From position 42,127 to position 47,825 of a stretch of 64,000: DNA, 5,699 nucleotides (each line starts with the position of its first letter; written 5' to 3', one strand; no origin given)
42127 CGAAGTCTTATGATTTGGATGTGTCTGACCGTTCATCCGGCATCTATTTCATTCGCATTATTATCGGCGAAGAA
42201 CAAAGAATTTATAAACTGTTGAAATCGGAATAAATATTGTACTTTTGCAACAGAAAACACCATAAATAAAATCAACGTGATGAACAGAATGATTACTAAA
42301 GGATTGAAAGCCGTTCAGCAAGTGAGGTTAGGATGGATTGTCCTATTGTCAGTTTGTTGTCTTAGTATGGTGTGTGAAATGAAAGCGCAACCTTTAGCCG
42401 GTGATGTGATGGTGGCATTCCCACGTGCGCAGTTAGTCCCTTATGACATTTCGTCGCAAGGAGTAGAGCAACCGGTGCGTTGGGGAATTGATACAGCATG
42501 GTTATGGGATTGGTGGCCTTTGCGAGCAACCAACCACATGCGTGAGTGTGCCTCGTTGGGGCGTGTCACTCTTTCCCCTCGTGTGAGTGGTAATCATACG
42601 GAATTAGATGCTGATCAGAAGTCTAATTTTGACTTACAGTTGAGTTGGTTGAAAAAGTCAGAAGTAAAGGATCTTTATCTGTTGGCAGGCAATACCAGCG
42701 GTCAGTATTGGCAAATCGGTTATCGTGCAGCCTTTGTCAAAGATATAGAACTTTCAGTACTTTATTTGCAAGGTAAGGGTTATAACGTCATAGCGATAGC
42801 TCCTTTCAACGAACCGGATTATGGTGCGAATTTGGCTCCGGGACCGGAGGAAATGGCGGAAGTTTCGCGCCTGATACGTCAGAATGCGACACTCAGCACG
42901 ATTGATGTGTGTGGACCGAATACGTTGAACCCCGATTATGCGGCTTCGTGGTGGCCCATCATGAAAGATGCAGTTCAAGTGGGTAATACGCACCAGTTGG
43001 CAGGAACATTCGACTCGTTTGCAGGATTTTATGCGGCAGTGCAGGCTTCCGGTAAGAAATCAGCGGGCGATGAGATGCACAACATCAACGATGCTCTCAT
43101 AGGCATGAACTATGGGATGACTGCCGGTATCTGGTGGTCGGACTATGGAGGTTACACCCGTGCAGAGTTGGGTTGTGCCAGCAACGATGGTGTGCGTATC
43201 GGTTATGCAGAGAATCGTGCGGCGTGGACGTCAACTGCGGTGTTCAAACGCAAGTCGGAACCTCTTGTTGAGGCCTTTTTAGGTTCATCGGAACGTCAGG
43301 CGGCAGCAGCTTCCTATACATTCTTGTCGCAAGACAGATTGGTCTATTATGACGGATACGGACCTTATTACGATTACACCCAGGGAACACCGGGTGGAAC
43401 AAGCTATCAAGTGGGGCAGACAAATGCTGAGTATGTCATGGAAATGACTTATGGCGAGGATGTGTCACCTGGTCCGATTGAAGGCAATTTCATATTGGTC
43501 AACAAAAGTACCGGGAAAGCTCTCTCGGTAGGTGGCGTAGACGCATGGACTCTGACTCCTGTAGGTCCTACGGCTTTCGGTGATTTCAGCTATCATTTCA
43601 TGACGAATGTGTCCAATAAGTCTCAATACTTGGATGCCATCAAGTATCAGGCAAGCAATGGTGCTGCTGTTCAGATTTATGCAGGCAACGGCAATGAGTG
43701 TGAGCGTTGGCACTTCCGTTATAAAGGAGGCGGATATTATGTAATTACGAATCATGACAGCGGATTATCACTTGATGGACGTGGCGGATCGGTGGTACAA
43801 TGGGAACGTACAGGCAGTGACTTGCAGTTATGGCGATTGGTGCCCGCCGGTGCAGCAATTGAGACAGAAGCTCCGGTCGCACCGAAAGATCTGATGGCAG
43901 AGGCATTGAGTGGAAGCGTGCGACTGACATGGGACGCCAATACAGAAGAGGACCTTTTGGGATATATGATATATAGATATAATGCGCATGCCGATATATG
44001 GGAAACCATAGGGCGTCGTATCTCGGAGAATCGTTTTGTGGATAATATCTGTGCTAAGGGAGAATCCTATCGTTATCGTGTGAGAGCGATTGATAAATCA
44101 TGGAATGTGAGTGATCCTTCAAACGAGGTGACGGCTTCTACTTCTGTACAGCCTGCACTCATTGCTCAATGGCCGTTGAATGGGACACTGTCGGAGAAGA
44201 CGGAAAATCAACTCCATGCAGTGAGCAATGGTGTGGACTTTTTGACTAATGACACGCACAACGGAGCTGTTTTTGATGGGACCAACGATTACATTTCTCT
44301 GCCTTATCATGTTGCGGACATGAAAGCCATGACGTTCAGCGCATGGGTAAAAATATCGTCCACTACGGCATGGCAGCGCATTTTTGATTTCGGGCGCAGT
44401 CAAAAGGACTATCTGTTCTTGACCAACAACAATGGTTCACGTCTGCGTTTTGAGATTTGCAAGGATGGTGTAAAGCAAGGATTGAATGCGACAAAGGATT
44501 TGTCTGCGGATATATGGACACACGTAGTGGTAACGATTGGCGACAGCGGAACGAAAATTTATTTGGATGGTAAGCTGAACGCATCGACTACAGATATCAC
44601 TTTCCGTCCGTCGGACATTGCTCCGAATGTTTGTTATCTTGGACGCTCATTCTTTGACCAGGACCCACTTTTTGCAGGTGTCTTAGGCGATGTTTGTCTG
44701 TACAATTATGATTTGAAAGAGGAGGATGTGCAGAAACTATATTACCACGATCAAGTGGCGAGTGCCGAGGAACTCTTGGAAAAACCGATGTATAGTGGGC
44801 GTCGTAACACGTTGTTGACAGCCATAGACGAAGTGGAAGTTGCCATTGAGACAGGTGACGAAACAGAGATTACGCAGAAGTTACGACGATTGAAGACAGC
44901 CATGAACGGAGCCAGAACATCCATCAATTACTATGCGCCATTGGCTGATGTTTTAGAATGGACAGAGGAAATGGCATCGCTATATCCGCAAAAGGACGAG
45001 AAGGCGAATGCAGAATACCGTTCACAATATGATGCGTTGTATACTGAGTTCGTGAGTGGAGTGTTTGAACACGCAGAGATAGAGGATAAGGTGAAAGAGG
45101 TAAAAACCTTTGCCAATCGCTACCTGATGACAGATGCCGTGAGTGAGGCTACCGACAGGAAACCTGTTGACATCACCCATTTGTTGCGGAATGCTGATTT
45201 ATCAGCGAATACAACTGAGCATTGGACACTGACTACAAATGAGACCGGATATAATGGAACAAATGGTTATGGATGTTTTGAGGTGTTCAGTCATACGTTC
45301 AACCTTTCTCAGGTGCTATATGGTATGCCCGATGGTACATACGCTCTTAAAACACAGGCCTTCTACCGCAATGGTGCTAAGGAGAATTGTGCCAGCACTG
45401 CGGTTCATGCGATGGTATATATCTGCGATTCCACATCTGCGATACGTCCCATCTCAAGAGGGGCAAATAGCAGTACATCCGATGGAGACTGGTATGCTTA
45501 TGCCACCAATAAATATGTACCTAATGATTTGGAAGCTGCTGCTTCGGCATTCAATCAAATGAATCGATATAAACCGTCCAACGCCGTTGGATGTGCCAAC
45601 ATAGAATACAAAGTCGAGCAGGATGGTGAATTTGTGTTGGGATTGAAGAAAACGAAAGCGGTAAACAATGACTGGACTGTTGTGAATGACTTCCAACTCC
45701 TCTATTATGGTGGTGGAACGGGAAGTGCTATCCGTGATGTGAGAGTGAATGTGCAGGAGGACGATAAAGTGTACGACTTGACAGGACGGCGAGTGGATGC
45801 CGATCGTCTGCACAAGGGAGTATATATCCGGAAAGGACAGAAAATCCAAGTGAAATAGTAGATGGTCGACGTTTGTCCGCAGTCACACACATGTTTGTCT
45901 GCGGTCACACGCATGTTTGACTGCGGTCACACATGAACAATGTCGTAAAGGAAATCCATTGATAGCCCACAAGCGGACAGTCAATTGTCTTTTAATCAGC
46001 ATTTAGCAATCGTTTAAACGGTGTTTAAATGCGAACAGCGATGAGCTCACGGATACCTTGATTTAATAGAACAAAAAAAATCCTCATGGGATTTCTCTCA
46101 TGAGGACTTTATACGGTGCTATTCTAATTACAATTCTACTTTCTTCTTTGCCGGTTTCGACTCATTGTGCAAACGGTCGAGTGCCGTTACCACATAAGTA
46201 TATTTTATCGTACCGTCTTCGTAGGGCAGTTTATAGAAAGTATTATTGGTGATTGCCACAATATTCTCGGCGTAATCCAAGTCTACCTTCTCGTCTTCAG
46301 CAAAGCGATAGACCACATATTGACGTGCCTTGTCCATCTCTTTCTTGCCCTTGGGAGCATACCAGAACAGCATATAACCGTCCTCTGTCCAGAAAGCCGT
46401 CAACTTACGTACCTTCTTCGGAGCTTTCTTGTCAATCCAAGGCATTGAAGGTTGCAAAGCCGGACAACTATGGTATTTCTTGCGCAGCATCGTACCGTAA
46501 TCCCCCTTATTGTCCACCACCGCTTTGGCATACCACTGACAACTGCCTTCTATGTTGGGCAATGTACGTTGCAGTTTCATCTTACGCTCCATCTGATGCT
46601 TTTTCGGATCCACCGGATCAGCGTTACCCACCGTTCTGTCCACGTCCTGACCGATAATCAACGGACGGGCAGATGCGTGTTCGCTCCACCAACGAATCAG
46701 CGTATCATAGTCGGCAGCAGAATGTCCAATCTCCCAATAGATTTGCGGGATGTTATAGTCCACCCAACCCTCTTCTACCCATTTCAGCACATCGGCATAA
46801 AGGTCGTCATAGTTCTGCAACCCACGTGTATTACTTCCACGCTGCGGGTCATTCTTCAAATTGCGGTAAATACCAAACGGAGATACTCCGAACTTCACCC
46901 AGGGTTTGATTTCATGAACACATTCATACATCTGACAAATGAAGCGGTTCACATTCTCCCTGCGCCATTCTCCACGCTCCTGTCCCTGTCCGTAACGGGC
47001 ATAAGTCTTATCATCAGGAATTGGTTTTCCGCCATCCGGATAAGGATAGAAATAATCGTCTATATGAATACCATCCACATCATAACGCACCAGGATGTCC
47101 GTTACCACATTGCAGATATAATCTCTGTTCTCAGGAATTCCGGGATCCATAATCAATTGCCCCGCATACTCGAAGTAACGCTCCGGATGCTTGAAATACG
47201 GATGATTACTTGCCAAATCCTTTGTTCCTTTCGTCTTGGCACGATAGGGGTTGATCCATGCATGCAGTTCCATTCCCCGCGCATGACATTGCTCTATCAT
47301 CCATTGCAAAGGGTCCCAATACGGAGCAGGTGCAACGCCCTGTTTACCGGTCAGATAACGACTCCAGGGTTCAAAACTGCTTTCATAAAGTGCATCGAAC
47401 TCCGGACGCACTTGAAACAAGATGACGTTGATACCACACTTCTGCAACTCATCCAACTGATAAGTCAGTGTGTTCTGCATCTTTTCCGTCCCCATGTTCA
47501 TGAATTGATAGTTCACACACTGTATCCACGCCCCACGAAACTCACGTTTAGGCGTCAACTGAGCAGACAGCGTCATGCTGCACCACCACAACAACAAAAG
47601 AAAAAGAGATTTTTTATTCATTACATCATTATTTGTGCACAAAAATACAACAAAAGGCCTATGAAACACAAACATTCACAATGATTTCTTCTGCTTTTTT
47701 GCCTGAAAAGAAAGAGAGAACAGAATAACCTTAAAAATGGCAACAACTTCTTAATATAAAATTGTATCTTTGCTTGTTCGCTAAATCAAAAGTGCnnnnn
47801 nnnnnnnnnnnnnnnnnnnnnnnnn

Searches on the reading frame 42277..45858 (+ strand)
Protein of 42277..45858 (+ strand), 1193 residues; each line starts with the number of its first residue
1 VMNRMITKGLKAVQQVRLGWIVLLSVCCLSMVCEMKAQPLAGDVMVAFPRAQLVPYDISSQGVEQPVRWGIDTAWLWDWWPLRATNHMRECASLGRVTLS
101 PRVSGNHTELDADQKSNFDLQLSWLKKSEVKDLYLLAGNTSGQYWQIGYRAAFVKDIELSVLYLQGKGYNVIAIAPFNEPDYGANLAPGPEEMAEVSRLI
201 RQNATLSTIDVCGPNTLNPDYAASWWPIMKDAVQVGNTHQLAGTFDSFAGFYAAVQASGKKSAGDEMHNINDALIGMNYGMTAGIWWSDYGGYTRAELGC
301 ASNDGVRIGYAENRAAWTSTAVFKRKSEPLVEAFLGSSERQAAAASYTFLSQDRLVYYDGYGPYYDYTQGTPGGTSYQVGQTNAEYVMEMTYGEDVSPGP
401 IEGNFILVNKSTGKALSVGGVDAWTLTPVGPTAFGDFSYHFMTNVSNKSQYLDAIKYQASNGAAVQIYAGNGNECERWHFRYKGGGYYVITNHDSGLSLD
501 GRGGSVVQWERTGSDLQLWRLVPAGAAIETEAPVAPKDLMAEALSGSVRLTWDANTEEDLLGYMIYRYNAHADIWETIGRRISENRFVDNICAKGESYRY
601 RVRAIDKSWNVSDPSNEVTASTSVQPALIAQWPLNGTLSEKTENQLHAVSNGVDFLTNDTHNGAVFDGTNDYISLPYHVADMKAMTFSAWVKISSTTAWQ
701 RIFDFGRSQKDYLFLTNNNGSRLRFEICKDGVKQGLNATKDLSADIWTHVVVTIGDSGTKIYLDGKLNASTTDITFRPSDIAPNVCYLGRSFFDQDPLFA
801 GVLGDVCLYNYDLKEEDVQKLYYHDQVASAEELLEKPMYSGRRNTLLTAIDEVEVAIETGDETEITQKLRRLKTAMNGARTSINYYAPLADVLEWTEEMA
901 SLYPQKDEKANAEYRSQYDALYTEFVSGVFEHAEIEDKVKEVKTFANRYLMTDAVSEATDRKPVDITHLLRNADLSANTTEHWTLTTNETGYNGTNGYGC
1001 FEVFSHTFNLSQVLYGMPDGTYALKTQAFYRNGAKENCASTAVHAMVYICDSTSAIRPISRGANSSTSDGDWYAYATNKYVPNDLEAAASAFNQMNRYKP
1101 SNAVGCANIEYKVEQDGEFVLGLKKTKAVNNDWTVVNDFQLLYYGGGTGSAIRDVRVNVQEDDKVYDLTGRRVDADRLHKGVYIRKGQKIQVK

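Call 95: search_protein_families(library=pfam, proteins=[window:42277-45858:+], max_evalue=0.00001)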
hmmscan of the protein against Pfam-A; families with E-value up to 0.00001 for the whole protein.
window:42277-45858:+ (1193 aa): 2 families
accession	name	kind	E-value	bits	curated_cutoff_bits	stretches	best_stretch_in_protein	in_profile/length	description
PF13385.13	Laminin_G_3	-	4.9e-27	95.4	27.6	1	667-819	1-151/151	Concanavalin A-like lectin/glucanases superfamily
PF14200.12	RicinB_lectin_2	-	1.1e-11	45.7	25.6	1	439-506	15-80/89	Ricin-type beta-trefoil lectin domain-like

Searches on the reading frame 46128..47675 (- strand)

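Call 95: search_protein_families(library=pfam, proteins=[window:46128-47675:-], max_evalue=0.00001)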
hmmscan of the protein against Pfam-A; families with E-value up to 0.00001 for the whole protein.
window:46128-47675:- (515 aa): 1 family
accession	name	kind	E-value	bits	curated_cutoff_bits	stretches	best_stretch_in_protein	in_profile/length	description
PF02638.21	GHL10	-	1.1e-67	228.8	27.9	1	45-343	1-294/311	Glycosyl hydrolase-like 10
